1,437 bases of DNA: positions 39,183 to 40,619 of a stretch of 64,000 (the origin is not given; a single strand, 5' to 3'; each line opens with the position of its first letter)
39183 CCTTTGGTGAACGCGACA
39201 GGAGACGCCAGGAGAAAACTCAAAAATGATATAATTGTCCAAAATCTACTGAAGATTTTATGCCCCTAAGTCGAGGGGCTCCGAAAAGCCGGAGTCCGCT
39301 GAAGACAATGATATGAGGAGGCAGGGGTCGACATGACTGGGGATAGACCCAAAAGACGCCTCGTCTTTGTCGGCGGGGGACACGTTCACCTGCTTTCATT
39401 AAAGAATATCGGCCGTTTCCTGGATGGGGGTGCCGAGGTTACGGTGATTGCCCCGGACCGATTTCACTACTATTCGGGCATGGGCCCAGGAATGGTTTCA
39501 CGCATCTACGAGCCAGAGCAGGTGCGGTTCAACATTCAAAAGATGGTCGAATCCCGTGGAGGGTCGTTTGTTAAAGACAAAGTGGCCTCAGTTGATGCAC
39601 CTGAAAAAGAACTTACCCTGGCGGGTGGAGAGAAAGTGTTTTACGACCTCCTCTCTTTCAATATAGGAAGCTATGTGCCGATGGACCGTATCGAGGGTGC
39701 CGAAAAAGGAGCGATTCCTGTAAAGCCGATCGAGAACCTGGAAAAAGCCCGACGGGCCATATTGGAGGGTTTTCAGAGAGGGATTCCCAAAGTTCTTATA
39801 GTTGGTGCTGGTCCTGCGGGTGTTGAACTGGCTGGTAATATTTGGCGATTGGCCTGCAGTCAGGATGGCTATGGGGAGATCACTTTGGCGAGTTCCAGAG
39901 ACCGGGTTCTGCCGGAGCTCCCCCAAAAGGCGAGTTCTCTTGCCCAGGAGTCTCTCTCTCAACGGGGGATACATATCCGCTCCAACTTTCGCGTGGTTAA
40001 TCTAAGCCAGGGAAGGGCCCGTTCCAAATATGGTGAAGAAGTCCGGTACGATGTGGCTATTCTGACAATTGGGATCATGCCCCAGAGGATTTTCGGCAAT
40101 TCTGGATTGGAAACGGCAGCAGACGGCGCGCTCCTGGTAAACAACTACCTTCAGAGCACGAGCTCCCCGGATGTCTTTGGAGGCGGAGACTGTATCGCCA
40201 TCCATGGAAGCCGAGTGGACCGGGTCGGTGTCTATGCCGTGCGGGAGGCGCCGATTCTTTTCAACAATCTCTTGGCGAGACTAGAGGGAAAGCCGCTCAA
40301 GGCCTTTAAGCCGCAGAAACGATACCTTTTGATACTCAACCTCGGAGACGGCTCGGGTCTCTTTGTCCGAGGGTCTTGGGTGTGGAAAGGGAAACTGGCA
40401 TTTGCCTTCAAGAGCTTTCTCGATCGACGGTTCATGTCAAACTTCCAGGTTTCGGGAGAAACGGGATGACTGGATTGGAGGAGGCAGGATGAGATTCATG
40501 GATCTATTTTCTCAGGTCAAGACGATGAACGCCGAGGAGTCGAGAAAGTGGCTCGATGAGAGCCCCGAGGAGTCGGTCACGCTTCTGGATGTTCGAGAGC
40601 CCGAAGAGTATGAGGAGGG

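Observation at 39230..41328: FAD oxidoreductase plus a Sec-rhodanese fused to a di-iron ferritin-like domain: candidate undescribed persulfide/selenium-handling module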

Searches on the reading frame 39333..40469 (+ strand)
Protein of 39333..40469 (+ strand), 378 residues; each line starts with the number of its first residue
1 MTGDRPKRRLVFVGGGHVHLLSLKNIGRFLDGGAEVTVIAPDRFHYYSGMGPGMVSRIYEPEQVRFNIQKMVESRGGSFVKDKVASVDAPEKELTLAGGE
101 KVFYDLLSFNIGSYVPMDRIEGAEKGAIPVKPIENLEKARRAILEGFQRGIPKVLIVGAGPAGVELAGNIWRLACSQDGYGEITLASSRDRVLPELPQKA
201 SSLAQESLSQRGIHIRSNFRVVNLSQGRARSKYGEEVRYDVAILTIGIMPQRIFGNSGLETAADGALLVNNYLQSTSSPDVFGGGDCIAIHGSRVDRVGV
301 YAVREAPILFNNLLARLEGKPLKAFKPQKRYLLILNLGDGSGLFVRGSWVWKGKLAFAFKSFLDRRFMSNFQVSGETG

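Call 8: search_protein_families(library=pfam, proteins=[window:39333-40466:+], max_evalue=0.01)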
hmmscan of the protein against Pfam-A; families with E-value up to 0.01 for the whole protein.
window:39333-40466:+ (378 aa): 2 families
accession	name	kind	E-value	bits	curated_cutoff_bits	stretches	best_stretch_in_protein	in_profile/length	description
PF07992.20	Pyr_redox_2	-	1e-27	97.8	26.1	1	9-292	2-278/291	Pyridine nucleotide-disulphide oxidoreductase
PF00070.33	Pyr_redox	-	1.6e-10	41.8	22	1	153-227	1-69/82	Pyridine nucleotide-disulphide oxidoreductase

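Call 9: search_protein_families(library=ncbifam, proteins=[window:39333-40466:+], max_evalue=0.01)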
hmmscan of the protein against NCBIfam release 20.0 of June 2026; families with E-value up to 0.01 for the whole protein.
window:39333-40466:+ (378 aa): 34 families (the best 25 are shown)
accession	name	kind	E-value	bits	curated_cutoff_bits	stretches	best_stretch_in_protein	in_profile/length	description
TIGR03169.1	Nterm_to_SelD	hypoth_equivalog_domain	2.1e-81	274.1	310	1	10-371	2-365/365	pyridine nucleotide-disulfide oxidoreductase family protein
TIGR04369.1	fusion_not_SelD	hypoth_equivalog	2.3e-43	148.3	700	1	13-373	2-340/701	oxidoreductase/SelD-related fusion protein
NF046103.1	NOXase_Strep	equivalog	5.4e-16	58.6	600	1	10-296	2-289/442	H2O-forming NADH oxidase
NF049943.1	SQR_III_seleno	exception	5.6e-15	55.1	525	2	199-323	199-322/406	type III sulfide quinone reductase, selenoprotein subtype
NF045765.1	PhenlGlyoxDHPadH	equivalog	9.2e-14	51.1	475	1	10-289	5-278/416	NADH-dependent phenylglyoxylate dehydrogenase subunit epsilon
TIGR03385.1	CoA_CoA_reduc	equivalog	1.8e-13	50.1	578.8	1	104-294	104-289/439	CoA-disulfide reductase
NF003437.0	PRK04965.1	equivalog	1.9e-13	50.2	392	1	9-293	4-280/378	NADH:flavorubredoxin reductase NorW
TIGR02374.1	nitri_red_nirB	equivalog_domain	2.9e-13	49.1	578.35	1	79-293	72-283/794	nitrite reductase large subunit NirB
NF007123.0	PRK09564.1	equivalog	6.3e-13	48.2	458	1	80-293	75-289/444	CoA-disulfide reductase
NF042949.2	3PPDioc_HcaD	equivalog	1.3e-11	43.9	450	1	81-289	76-277/386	3-phenylpropionate/cinnamic acid dioxygenase ferredoxin--NAD(+) reductase subunit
NF005883.0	PRK07845.1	equivalog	8.1e-11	41.5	479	1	153-290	179-316/466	NAD(P)H-quinone dehydrogenase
TIGR01350.1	lipoamide_DH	equivalog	1.5e-10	40.4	408.8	1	151-289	170-310/461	dihydrolipoyl dehydrogenase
NF010037.0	PRK13512.1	equivalog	8.4e-09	34.8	394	1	149-297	146-288/438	CoA-disulfide reductase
NF011565.0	PRK14989.1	subfamily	1.2e-08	33.5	883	1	79-292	77-287/847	nitrite reductase large subunit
NF007286.0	PRK09754.1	equivalog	1.9e-08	33.5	447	1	84-288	81-277/400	phenylpropionate dioxygenase ferredoxin reductase subunit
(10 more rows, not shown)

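Call 31: search_solved_structures(query=window:39333-40466:+, max_evalue=0.001)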
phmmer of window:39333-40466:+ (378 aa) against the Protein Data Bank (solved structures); distinct sequences matched with E-value up to 0.001: 90 (the best 60 are shown).
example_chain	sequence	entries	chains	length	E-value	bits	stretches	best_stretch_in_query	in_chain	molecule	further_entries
9pxk_C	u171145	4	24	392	3.5e-22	82.1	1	8-369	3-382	NADH dehydrogenase-like protein YjlD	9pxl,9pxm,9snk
4nwz_A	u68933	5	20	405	1.1e-17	67.3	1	8-368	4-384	FAD-dependent pyridine nucleotide-disulfide oxidoreductase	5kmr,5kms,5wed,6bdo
5kmq_A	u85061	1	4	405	4.8e-17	65.2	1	8-368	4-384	FAD-dependent pyridine nucleotide-disulfide oxidoreductase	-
5kmp_A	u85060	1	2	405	9.3e-17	64.3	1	8-368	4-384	FAD-dependent pyridine nucleotide-disulfide oxidoreductase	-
7xpi_A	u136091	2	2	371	7.8e-16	61.3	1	73-351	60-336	Apoptosis inducing factor mitochondria associated 2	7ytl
2bc1_A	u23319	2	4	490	3.8e-15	59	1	4-295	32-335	NADH Oxidase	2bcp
2bc0_A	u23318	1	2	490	7.9e-15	58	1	4-295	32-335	NADH Oxidase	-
9ift_A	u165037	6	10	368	8.2e-15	57.9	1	72-350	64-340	FSP1 (tetrapod ancestor)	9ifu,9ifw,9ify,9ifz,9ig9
3iwa_A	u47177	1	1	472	8.7e-15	57.8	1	56-300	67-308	FAD-dependent pyridine nucleotide-disulphide oxidoreductase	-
6pfz_D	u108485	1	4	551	1.5e-14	57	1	10-289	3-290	NADH oxidase (NoxA-3)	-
9qrt_A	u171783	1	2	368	2.8e-14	56.2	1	72-350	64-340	FSP1 (tetrapod ancestor; L323A mutant) bound to FAD and NAD+ and compound 2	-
8a56_A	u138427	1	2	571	5.1e-13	52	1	9-291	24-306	Coenzyme A-persulfide reductase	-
3szw_A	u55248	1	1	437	6e-11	45.2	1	9-171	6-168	Sulfide-quinone reductase, putative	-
5er0_A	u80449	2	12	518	6.2e-11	45.1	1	9-295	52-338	NADH oxidase | NAD(FAD)-dependent dehydrogenase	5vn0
3sxi_A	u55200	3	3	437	8.3e-11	44.7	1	9-171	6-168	Sulfide-quinone reductase, putative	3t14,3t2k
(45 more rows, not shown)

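Call 40: find_encoding_contigs(protein=window:39333-40469:+, flank=10000, max_places=4)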
Protein window:39333-40469:+ (378 aa): 3 contigs read that carry it; 1 place shown.
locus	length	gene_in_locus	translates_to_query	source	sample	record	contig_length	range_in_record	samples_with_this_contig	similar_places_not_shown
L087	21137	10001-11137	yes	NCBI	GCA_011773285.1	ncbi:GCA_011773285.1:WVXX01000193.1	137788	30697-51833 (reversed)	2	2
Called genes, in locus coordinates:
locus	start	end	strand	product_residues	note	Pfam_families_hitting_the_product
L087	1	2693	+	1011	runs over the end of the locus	PF00873:ACR_tran, PF02355:SecD_SecF_C (faint)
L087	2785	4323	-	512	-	PF00278:Orn_DAP_Arg_deC (faint), PF01168:Ala_racemase_N (faint), PF02784:Orn_Arg_deC_N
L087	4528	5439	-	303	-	PF01149:Fapy_DNA_glyco, PF06831:H2TH, PF06827:zf-FPG_IleRS (weak)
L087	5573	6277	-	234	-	PF01209:Ubie_methyltran, PF13489:Methyltransf_23, PF13649:Methyltransf_25, PF13847:Methyltransf_31, PF08241:Methyltransf_11, PF08242:Methyltransf_12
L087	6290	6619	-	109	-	PF04993:TfoX_N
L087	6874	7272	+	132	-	-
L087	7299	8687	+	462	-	PF00115:COX1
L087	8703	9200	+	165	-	PF02433:FixO, PF00034:Cytochrom_C (faint)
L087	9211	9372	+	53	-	PF03597:FixS (faint)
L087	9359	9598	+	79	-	-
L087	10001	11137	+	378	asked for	PF07992:Pyr_redox_2, PF00070:Pyr_redox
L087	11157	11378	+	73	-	PF00581:Rhodanese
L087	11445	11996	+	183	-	PF02915:Rubrerythrin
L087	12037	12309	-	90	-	-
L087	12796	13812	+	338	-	PF25170:TPR_WDR35 (faint), PF13428:TPR_14 (faint), PF13424:TPR_12 (weak), PF13176:TPR_7 (faint), PF13374:TPR_10 (faint)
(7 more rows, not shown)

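Call 49: find_homologous_proteins(query=window:39333-40466:+, max_evalue=1e-20)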
Query window:39333-40466:+ (378 aa): 2151 proteins with E <= 1e-20 among 8000 candidates; the best 120 are listed.
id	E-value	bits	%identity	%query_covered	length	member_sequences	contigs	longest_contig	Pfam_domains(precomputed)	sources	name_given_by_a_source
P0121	2.6e-224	762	90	100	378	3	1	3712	PF07992.21,PF00070.34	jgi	jgi:NADH dehydrogenase FAD-containing subunit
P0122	3.1e-184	630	76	98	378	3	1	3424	PF07992.21,PF00070.34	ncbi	-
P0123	1.5e-180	618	73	100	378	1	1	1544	PF07992.21,PF00070.34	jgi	-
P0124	1.2e-179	615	73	100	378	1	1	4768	PF07992.21,PF00070.34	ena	-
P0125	1.8e-179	615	73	100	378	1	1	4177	PF07992.21,PF00070.34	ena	-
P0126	2.7e-179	614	73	100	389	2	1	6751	PF07992.21,PF00070.34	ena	-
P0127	8.0e-178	609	73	98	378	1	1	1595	PF07992.21,PF00070.34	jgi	jgi:NADH dehydrogenase FAD-containing subunit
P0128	2.1e-177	608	71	100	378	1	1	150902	PF07992.21,PF00070.34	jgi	jgi:NADH dehydrogenase FAD-containing subunit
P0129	3.0e-177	607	73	100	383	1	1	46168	PF07992.21,PF00070.34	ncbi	-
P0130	3.4e-177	607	72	100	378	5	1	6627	PF07992.21,PF00070.34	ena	-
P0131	1.9e-176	605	72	100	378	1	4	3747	PF07992.21,PF00070.34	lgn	-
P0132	3.3e-176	604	71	100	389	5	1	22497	PF07992.21,PF00070.34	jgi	jgi:NADH dehydrogenase FAD-containing subunit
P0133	5.6e-176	603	72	100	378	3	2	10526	PF07992.21,PF00070.34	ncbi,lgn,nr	ncbi:MAG: FAD-dependent oxidoreductase [Proteobacteria bacterium]|nr:FAD-dependent oxidoreductase [P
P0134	8.7e-176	602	71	100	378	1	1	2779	PF07992.21,PF00070.34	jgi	jgi:NADH dehydrogenase FAD-containing subunit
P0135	2.1e-175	601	73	98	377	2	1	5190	PF07992.21,PF00070.34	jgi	jgi:NADH dehydrogenase FAD-containing subunit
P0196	2.0e-146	506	62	97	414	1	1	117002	PF07992.21,PF00070.34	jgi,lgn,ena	-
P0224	1.1e-134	467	57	98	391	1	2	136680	PF07992.21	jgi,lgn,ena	-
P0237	8.4e-127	441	54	96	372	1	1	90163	PF07992.21,PF00070.34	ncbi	-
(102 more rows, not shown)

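Call 50: find_encoding_contigs(protein=P0196, flank=4000, max_places=1)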
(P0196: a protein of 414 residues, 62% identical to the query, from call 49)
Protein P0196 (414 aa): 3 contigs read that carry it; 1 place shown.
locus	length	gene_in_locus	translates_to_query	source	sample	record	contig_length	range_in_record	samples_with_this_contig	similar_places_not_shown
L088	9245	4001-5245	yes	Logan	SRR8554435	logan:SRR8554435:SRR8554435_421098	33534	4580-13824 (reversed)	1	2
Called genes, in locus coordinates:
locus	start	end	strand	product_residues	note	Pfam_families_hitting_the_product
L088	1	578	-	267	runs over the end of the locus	PF00226:DnaJ, PF01556:DnaJ_C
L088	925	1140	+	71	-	-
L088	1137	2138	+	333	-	PF04321:RmlD_sub_bind, PF01370:Epimerase, PF02719:Polysacc_synt_2 (weak), PF16363:GDP_Man_Dehyd, PF07993:NAD_binding_4 (weak)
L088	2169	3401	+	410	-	PF00155:Aminotran_1_2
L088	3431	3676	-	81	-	-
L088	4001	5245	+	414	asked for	PF07992:Pyr_redox_2, PF00070:Pyr_redox (weak)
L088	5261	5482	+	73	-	PF00581:Rhodanese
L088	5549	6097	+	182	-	PF02915:Rubrerythrin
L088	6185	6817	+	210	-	PF13483:Lactamase_B_3, PF12706:Lactamase_B_2, PF00753:Lactamase_B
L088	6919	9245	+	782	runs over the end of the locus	PF01590:GAF, PF13185:GAF_2, PF13492:GAF_3, PF05524:PEP-utilisers_N, PF00391:PEP-utilizers, PF02896:PEP-utilizers_C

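Call 51: find_encoding_contigs(protein=P0224, flank=4000, max_places=1)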
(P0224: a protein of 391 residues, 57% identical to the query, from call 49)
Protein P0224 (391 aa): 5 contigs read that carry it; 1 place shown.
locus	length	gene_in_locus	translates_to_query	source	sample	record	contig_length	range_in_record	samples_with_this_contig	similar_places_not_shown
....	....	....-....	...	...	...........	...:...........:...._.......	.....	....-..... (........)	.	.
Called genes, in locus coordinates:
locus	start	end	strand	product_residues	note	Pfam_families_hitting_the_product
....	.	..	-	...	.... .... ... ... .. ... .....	-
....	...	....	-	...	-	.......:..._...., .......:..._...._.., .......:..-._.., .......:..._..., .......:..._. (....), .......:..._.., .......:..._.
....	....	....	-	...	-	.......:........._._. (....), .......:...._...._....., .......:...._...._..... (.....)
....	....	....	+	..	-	-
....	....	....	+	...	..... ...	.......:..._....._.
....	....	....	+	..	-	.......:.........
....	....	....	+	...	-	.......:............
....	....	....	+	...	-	-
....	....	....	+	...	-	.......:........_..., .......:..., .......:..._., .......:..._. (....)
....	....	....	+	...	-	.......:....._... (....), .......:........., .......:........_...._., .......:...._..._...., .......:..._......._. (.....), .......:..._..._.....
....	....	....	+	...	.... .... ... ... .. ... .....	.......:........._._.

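Call 52: find_encoding_contigs(protein=P0237, flank=4000, max_places=1)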
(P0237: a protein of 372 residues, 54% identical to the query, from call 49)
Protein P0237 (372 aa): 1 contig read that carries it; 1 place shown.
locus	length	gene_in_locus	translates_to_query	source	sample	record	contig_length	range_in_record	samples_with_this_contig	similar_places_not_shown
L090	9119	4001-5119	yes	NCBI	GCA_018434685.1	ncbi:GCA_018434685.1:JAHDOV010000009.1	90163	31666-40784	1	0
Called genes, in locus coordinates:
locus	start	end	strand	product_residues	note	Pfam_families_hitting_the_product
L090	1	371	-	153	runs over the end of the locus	-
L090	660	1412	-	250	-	PF01182:Glucosamine_iso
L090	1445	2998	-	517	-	PF00479:G6PD_N, PF02781:G6PD_C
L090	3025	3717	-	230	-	PF09335:VTT_dom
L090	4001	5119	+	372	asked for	PF07992:Pyr_redox_2, PF00070:Pyr_redox (weak)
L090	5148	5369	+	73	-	PF00581:Rhodanese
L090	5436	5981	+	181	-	PF02915:Rubrerythrin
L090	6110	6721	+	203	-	PF00258:Flavodoxin_1 (weak), PF02525:Flavodoxin_2 (weak), PF03358:FMN_red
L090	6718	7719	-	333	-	PF01012:ETF, PF00766:ETF_alpha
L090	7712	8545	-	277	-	PF01012:ETF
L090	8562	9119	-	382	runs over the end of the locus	PF02771:Acyl-CoA_dh_N, PF02770:Acyl-CoA_dh_M, PF00441:Acyl-CoA_dh_1, PF22924:ACOX_C_alpha1 (faint), PF08028:Acyl-CoA_dh_2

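Call 73: search_protein_families(library=ncbifam, proteins=[L090:4001-5116:+], max_evalue=1e-30)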
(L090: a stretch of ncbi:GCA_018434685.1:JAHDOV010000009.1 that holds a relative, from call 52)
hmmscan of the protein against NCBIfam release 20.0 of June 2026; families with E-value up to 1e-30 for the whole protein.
L090:4001-5116:+ (372 aa): 2 families
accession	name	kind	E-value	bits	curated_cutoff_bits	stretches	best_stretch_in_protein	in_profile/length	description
TIGR03169.1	Nterm_to_SelD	hypoth_equivalog_domain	9.1e-81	272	310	1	9-370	2-365/365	pyridine nucleotide-disulfide oxidoreductase family protein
TIGR04369.1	fusion_not_SelD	hypoth_equivalog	5e-46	157.1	700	1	12-371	2-339/701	oxidoreductase/SelD-related fusion protein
